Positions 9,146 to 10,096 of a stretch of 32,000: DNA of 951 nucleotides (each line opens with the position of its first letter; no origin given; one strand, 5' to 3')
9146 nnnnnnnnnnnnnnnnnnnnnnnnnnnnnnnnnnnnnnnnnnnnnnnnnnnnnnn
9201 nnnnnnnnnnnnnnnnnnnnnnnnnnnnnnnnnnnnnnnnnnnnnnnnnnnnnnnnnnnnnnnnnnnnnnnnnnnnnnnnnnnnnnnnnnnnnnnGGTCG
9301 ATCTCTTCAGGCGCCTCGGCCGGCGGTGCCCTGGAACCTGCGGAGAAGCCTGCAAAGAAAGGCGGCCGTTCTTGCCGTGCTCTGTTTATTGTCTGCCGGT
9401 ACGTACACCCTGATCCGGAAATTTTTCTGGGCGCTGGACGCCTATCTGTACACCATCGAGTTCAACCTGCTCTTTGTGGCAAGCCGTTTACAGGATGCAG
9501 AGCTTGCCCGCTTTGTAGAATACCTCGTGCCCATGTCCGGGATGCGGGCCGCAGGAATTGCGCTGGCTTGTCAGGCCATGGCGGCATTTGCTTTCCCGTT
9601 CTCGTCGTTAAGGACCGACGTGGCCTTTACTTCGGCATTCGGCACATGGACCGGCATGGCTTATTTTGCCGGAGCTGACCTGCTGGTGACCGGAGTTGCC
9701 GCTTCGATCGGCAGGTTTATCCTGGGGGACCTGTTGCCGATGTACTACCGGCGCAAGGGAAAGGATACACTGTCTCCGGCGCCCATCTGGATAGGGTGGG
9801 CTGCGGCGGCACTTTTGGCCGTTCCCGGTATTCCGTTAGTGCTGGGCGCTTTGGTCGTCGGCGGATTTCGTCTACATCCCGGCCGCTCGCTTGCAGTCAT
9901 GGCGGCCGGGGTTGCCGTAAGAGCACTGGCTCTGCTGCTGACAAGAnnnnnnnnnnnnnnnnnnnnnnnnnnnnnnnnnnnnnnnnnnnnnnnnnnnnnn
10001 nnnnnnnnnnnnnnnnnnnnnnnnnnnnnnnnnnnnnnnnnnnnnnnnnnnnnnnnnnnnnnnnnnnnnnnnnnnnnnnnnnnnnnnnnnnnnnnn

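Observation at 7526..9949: Cytoplasmic HdrD/GlpC-type disulfide-reductase module fused to tandem DedA/TVP38 membrane domains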

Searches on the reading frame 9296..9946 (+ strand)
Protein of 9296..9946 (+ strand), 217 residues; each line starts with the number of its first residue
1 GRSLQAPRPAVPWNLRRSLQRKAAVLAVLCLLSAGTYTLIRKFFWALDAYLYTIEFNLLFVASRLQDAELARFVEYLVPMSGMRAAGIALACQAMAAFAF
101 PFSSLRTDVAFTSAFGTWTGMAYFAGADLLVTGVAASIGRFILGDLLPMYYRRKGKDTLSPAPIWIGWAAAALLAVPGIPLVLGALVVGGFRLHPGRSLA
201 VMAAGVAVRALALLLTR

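Call 12: search_protein_families(library=pfam, proteins=[window:9296-9946:+], max_evalue=10)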
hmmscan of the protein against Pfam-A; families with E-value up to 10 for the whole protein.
window:9296-9946:+ (217 aa): 0 families

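Call 61: search_protein_representatives(alignment_id=A2)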
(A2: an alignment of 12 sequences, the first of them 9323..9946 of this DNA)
Query: 12 sequences, 207 profile positions. Proteins with E-value up to 0.001 (for the whole library): 55; up to 1e-10: 36; up to 1e-30: 23. The best 55 are listed.
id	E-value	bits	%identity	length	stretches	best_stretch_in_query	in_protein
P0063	2.4e-75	269.2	-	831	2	2-207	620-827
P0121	1.1e-64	234.3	-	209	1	3-205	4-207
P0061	1.6e-63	230.6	-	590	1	2-206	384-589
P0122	7.5e-62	225.1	-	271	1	3-204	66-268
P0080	2.9e-57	210.1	-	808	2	1-206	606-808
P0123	3.4e-53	196.9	-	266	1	12-207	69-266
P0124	3.9e-52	193.4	-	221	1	3-207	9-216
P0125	2.7e-51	190.6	-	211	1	5-206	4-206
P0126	4.4e-51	190.0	-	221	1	5-205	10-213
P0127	1.3e-50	188.4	-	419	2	3-206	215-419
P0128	1.7e-50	188.1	-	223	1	5-207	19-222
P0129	4.7e-48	180.1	-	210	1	13-207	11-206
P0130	5.0e-47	176.7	-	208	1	7-204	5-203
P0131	8.3e-47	176.0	-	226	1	5-207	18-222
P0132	1.0e-45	172.4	-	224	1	8-205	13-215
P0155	1.7e-05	41.0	-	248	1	52-197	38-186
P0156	3.5e-05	40.0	-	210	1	64-203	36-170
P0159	9.1e-05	38.7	-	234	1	87-204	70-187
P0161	1.3e-04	38.1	-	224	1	88-197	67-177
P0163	1.6e-04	37.8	-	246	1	55-205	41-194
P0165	2.2e-04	37.4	-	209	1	77-195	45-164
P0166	3.3e-04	36.9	-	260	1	71-203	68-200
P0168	4.0e-04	36.6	-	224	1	56-205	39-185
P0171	4.3e-04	36.5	-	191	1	77-206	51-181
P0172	5.3e-04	36.2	-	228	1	84-203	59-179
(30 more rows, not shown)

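Call 62: search_protein_families(library=pfam, proteins=[P0155, P0156, P0159, P0161, P0163, P0165, P0166, P0168, P0171, P0172], max_evalue=0.01)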
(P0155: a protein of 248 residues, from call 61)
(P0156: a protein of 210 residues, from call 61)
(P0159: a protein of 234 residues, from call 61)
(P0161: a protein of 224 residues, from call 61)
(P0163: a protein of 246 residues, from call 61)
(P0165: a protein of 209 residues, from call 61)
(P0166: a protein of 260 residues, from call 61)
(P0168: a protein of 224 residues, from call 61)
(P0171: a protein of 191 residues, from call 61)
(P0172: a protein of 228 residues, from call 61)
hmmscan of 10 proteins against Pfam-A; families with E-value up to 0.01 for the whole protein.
P0155 (248 aa): 1 family
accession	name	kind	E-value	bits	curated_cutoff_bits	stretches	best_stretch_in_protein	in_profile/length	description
PF09335.16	VTT_dom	-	8.9e-16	58.9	33.9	1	79-196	1-121/123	VTT domain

P0156 (210 aa): 1 family
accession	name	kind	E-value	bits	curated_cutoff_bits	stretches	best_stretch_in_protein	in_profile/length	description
PF09335.16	VTT_dom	-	2.5e-07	31.7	33.9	1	69-174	5-121/123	VTT domain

P0159 (234 aa): 1 family
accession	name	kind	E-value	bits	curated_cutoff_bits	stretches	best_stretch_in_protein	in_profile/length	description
PF09335.16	VTT_dom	-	3.4e-29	102.2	33.9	1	75-191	2-122/123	VTT domain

P0161 (224 aa): 1 family
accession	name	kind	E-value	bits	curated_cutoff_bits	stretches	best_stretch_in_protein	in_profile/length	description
PF09335.16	VTT_dom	-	2.9e-24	86.3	33.9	1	72-188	1-122/123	VTT domain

P0163 (246 aa): 1 family
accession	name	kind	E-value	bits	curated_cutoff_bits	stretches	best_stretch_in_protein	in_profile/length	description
PF09335.16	VTT_dom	-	9e-16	58.9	33.9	1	79-197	1-122/123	VTT domain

P0165 (209 aa): 1 family
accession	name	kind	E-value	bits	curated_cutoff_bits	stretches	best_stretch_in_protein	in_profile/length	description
PF09335.16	VTT_dom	-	3.7e-21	76.3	33.9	1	61-177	1-122/123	VTT domain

P0166 (260 aa): 1 family
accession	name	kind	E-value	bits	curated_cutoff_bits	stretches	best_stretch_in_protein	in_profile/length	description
PF09335.16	VTT_dom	-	7.1e-18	65.7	33.9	1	90-203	2-120/123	VTT domain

P0168 (224 aa): 1 family
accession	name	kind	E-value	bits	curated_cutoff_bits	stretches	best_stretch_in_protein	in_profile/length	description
PF09335.16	VTT_dom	-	1.3e-20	74.5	33.9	1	72-188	1-122/123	VTT domain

P0171 (191 aa): 1 family
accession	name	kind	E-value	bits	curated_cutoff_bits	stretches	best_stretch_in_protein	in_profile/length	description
PF09335.16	VTT_dom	-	2e-16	61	33.9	1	67-183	1-122/123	VTT domain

P0172 (228 aa): 1 family
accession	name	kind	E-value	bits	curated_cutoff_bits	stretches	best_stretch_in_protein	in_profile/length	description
PF09335.16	VTT_dom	-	4.3e-23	82.5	33.9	1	68-183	1-121/123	VTT domain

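Call 88: find_encoding_contigs(protein=P0121, flank=6000, max_places=3)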
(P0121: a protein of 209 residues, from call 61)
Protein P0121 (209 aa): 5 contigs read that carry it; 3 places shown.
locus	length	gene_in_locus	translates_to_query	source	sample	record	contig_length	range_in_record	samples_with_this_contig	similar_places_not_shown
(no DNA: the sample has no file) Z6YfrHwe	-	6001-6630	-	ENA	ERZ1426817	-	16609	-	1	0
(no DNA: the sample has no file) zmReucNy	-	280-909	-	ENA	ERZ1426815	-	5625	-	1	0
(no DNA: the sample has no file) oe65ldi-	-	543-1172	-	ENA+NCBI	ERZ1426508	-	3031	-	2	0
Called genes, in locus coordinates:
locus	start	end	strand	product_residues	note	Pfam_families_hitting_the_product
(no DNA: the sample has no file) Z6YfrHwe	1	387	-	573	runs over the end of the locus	PF00072:Response_reg, PF00512:HisKA (faint), PF02518:HATPase_c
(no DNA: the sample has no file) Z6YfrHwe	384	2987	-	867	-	PF00989:PAS, PF13426:PAS_9, PF00989:PAS, PF13426:PAS_9, PF00989:PAS, PF08448:PAS_4, PF13426:PAS_9, PF00512:HisKA, +4 more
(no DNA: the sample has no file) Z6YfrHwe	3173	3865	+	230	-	-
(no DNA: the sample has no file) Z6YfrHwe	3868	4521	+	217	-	PF08378:NERD (weak)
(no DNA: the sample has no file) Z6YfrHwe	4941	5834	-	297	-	PF00126:HTH_1, PF03466:LysR_substrate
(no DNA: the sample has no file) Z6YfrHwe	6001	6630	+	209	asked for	-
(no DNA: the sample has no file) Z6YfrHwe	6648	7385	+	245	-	PF27149:YdjY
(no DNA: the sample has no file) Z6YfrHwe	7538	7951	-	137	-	PF04134:DCC1-like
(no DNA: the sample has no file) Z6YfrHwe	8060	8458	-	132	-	PF01850:PIN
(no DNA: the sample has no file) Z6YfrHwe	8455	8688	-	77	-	PF02604:PhdYeFM_antitox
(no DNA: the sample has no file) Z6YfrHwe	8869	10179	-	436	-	PF13173:AAA_14, PF13401:AAA_22 (faint), PF13635:DUF4143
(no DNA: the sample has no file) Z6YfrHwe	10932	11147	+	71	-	-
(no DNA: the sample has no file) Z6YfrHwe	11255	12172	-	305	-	PF01797:Y1_Tnp (faint)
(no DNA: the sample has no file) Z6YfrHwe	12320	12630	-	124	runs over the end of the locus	?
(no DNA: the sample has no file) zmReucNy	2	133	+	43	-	?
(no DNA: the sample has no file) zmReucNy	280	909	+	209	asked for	-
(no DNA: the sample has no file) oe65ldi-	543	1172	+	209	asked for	-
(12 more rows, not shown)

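Call 89: find_encoding_contigs(protein=P0125, flank=6000, max_places=3)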
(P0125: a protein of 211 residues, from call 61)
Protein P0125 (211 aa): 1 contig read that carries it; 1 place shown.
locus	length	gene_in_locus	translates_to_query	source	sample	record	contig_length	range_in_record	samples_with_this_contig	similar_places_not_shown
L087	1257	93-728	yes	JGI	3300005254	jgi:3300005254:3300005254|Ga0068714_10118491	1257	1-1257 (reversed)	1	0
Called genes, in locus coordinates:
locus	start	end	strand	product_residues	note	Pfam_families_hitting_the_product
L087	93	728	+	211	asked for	-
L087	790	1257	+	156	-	?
